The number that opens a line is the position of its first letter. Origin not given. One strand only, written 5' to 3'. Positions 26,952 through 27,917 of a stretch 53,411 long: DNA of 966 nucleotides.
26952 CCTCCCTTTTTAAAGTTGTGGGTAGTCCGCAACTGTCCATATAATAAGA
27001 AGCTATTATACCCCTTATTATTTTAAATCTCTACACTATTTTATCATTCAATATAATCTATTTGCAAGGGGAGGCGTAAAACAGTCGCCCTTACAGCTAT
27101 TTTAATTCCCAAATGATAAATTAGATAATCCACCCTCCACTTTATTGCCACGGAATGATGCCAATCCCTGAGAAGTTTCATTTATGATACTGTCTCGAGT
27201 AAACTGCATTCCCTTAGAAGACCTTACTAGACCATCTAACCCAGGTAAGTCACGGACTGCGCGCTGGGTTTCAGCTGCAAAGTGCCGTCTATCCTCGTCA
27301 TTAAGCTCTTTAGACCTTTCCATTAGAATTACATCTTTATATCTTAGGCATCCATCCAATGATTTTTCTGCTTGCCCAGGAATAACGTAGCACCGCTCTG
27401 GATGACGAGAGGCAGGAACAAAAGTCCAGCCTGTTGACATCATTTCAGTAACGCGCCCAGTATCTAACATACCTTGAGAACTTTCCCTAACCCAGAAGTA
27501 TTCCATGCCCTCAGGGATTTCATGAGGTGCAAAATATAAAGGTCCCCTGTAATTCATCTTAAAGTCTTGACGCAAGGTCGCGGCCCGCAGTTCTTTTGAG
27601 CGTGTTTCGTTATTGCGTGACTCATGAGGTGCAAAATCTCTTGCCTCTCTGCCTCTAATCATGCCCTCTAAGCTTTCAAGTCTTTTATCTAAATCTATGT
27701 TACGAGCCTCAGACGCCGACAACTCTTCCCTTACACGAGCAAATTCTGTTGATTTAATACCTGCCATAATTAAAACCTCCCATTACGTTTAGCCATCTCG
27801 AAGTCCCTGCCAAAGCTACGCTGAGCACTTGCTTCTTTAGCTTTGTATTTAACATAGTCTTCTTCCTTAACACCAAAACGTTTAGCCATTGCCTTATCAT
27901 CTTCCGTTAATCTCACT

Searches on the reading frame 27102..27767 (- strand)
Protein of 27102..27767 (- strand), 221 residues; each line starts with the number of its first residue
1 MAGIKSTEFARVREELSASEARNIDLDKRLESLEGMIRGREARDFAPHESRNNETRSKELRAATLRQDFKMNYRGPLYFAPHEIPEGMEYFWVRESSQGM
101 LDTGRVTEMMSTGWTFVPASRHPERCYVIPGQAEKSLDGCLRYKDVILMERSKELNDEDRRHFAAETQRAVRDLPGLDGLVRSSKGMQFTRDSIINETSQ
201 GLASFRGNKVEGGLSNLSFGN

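Call 29: search_protein_families(library=phrogs, proteins=[window:27102-27767:-], max_evalue=0.001)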
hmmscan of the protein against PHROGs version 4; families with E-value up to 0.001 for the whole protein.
window:27102-27767:- (221 aa): 1 family
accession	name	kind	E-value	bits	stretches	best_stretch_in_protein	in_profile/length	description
phrog_36003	-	unknown function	0.00088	20.3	0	53-157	7-109/156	-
